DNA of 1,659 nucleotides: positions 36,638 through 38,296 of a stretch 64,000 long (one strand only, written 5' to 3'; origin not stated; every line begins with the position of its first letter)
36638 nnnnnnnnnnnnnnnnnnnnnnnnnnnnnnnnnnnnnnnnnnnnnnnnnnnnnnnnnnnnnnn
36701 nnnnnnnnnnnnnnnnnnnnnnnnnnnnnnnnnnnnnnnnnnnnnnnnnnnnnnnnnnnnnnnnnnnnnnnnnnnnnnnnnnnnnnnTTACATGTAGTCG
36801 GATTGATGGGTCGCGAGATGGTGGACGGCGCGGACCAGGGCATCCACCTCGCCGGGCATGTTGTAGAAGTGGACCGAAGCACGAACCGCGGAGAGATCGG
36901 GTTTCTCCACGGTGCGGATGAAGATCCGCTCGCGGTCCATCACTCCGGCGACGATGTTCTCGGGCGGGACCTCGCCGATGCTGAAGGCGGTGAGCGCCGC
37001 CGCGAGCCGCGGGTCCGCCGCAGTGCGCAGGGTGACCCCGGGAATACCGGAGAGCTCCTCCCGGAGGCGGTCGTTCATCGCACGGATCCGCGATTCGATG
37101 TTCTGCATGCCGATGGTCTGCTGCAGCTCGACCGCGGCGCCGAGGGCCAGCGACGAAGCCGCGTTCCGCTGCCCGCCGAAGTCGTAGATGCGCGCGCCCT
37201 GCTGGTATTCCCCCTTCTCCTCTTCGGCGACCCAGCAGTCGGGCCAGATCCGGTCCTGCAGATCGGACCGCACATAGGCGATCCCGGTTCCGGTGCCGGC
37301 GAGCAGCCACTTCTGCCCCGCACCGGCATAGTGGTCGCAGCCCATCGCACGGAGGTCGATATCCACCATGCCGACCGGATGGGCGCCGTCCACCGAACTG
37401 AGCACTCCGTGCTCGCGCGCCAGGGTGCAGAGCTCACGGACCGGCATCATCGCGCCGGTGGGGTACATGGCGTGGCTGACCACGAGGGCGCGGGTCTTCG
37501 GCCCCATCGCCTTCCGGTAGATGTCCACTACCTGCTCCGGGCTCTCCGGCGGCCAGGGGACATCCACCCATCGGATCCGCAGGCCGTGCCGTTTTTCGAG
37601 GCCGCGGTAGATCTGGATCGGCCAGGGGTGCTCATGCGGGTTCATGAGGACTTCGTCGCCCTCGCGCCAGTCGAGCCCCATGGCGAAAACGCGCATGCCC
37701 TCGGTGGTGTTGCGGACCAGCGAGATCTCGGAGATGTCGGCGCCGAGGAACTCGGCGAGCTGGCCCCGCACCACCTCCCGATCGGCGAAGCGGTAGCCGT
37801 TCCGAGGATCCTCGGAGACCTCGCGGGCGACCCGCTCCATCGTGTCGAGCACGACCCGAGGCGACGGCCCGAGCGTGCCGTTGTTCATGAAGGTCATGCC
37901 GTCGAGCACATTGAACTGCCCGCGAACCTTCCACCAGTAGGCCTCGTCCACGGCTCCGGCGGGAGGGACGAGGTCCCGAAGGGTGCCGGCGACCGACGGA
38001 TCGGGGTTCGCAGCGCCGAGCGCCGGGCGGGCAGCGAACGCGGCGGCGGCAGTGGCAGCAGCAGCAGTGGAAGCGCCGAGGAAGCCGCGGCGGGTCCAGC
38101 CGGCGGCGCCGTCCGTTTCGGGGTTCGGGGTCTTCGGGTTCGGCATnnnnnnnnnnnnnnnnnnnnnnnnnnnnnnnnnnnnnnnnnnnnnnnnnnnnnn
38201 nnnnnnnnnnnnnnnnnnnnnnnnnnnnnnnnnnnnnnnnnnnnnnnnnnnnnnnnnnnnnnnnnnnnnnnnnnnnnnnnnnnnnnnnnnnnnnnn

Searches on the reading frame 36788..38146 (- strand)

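Call 32: search_protein_families(library=pfam, proteins=[window:36788-38146:-], max_evalue=0.001)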
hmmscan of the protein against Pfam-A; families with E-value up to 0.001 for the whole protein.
window:36788-38146:- (452 aa): 2 families
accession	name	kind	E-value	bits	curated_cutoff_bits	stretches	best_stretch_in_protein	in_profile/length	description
PF00266.25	Aminotran_5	-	2.1e-39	136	21.5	1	123-437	45-371/371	Aminotransferase class-V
PF00155.27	Aminotran_1_2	-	0.00021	21.1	19.7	1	104-368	24-293/361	Aminotransferase class I and II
